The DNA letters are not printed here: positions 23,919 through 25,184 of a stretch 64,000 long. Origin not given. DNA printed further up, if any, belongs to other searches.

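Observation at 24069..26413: Slam-like translocon (TPR + DUF560 barrel) paired with a TbpB/fHbp-like lipoprotein in a free-living marine alphaproteobacterium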

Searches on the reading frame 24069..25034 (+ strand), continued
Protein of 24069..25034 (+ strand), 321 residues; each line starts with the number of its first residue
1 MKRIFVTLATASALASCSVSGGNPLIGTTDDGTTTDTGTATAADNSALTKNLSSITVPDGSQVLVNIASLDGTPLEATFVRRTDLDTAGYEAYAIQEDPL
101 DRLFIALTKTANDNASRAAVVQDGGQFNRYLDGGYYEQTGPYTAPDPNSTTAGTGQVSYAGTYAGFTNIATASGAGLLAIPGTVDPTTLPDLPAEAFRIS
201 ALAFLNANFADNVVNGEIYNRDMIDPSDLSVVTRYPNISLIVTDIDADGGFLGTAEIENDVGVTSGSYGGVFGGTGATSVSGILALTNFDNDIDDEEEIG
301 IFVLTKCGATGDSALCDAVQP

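Call 29: fold_search(model_id=the predicted structure, library=pdb)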
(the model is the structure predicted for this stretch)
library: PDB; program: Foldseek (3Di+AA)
matches with E <= 10: 1034; with E <= 0.001: 63
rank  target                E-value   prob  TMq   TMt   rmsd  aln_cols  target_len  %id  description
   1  5kkx_B                5.7e-08  1.00  0.33  0.44  10.5       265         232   13  Crystal structure of a TbpB C-lobe mutant from Neisseria meningitidis M982 (released 2017-07-19)
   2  5kkx_A                1.1e-07  1.00  0.35  0.47   9.3       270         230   14  Crystal structure of a TbpB C-lobe mutant from Neisseria meningitidis M982 (released 2017-07-19)
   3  4ayd_C                9.7e-07  1.00  0.39  0.51   8.5       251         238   14  Structure of a complex between CCPs 6 and 7 of Human Complement Factor H and Neisseria meningitidis FHbp Variant 1 R10 (released 2012-11-07)
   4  2y7s_A                1.1e-06  1.00  0.38  0.49  12.1       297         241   14  Structure of a designed meningococcal antigen (factor H binding protein, mutant G1) inducing broad protective immunity (released 2011-07-27)
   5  7sbz_C                1.3e-06  1.00  0.39  0.50   9.6       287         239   14  JAR5 Fab bound to fHbp v1.1 crystallized in space group I422 (released 2022-10-05)
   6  4o4x_A                2.5e-06  1.00  0.39  0.27  10.1       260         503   14  Crystal structure of the vaccine antigen Transferrin Binding Protein B (TbpB) double mutant Tyr-167-Ala and Trp-176-Al (released 2015-01-14)
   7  5nqy                  2.6e-06  1.00  0.38  0.46  10.2       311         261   14  Structure of a fHbp(V1.4):PorA(P1.16) chimera. Fusion at fHbp position 309. (released 2018-02-28)
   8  3ve1_A                2.6e-06  1.00  0.34  0.22  14.4       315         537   13  The 2.9 angstrom crystal structure of Transferrin binding protein B (TbpB) from serogroup B M982 Neisseria meningitidi (released 2012-02-22)
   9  4ayd_D                2.7e-06  1.00  0.38  0.49   8.4       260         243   15  Structure of a complex between CCPs 6 and 7 of Human Complement Factor H and Neisseria meningitidis FHbp Variant 1 R10 (released 2012-11-07)
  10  2ypv_A                2.9e-06  1.00  0.41  0.55   8.1       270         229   15  Crystal structure of the Meningococcal vaccine antigen factor H binding protein in complex with a bactericidal antibod (released 2013-02-20)
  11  5nqz_B                3.0e-06  1.00  0.37  0.45   9.1       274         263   14  Structure of a fHbp(V1.1):PorA(P1.16) chimera. Fusion at fHbp position 309. (released 2018-02-28)
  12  2w81_C                3.0e-06  1.00  0.38  0.49  10.6       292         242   14  Structure of a complex between Neisseria meningitidis factor H binding protein and CCPs 6-7 of human complement factor (released 2009-03-03)
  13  9yz4_B                3.0e-06  1.00  0.33  0.22  14.5       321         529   14  Neisseria gonorrhoeae Transferrin Binding Protein A in complex with Transferrin Binding Protein B and transferrin (iro (released 2026-03-04)
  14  5nqp_B                3.2e-06  1.00  0.39  0.48  11.4       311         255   14  Structure of a fHbp(V1.4):PorA(P1.16) chimera. Fusion at fHbp position 151. (released 2018-02-28)
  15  4o3w_A                3.5e-06  1.00  0.33  0.21  13.6       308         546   13  Crystal structure of the vaccine antigen Transferrin Binding Protein B (TbpB) mutant Tyr-63-Ala from Actinobacillus su (released 2015-01-14)
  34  8gmm_A                8.9e-06  1.00  0.40  0.52   6.8       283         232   13  Stenotrophomonas maltophilia Holo HphA (released 2024-03-27)
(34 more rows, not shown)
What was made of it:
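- On T11SS-dependent cargo (TbpBBD / lipoprotein-C type surface lipoproteins): Foldseek against the PDB gives TbpB C-lobe 5kkx at 5.7e-8, then fHbp, HphA and NHBA, all at probability 1.00 (call 29).
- All 50 listed Foldseek matches of the cargo model are TbpB, fHbp, HphA or NHBA, at E down to 5.7e-8 (call 29). Holo-HphA (8gmm) is among the structural matches (E = 8.9e-6, TM normalised to the target 0.52; call 29). The cargo's fold class (a β-sheet N-domain plus an 8-stranded barrel on a long disordered tether) is the one seen in surface-displayed TbpB, fHbp and HphA (call 29).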

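Call 35: search_protein_families(library=pfam, proteins=[P0087, P0132, P0146], max_evalue=0.01)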
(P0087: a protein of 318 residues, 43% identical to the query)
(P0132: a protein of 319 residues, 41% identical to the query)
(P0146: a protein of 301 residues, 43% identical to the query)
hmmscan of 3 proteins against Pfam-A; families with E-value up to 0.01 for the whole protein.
P0087 (318 aa): 2 families
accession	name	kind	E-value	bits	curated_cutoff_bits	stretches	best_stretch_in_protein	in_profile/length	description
PF01298.24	TbpB_B_D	-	1.9e-05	25.6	26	1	197-285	30-110/126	C-lobe and N-lobe beta barrels of Tf-binding protein B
PF08794.16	FHBP_C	-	0.0036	18.6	28.1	1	202-278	22-96/97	Factor H binding protein, C-terminal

P0132 (319 aa): 1 family
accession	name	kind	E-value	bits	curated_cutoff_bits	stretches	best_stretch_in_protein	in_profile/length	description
PF01298.24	TbpB_B_D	-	6.8e-06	27.1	26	1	143-288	2-110/126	C-lobe and N-lobe beta barrels of Tf-binding protein B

P0146 (301 aa): 1 family
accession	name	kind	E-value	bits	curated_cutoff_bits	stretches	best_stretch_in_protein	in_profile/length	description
PF01298.24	TbpB_B_D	-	1.6e-05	25.9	26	1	134-263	2-109/126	C-lobe and N-lobe beta barrels of Tf-binding protein B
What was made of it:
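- On T11SS-dependent cargo (TbpBBD / lipoprotein-C type surface lipoproteins): Of the three homologues rescored individually, only P0132 passes the cut-off (27.1 against 26 bits; P0087 and P0146 fall just below) (call 35).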
